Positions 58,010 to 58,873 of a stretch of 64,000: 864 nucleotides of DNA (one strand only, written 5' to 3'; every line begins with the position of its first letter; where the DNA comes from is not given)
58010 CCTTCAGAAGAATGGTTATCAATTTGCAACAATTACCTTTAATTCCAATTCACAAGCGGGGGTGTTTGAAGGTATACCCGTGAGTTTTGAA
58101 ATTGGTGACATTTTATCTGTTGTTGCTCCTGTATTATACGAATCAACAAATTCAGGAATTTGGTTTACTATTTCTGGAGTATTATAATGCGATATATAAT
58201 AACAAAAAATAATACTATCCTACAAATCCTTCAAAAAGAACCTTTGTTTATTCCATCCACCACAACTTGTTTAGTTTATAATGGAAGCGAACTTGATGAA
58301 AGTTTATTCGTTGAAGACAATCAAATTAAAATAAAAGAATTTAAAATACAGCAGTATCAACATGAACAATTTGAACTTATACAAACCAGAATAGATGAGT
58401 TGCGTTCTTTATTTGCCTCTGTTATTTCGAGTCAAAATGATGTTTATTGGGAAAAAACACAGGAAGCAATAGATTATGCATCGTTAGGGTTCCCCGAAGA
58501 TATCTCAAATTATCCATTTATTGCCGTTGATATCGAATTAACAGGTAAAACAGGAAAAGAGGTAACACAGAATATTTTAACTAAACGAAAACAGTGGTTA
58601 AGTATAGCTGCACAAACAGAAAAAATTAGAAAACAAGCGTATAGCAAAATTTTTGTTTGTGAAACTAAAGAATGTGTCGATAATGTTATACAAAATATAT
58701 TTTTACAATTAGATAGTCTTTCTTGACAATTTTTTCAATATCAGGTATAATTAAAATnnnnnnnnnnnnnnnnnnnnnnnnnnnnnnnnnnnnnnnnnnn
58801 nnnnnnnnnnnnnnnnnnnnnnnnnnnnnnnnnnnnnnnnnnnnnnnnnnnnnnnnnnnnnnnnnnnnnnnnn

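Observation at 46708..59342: Miniature two-subunit DnaE-family polymerase, split at the catalytic motif and encoded 11.5 kb apart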

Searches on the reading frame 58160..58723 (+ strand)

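Call 3: search_protein_families(library=pfam, proteins=[window:58160-58723:+], max_evalue=1)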
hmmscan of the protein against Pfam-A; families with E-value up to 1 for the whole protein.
window:58160-58723:+ (188 aa): 2 families
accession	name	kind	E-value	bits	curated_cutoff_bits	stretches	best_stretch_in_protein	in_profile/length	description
PF08178.16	GnsAB_toxin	-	0.094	13.1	27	1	114-143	13-41/54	GnsA/GnsB toxin of bacterial toxin-antitoxin system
PF04303.18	PrpF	-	0.24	10.7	27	1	117-170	199-248/371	PrpF protein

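Call 4: search_protein_families(library=phrogs, proteins=[window:58160-58723:+], max_evalue=0.01)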
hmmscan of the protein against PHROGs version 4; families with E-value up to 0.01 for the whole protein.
window:58160-58723:+ (188 aa): 1 family
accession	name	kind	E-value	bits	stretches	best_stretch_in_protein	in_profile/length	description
phrog_8983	-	unknown function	0.0094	16.9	1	60-180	42-160/173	-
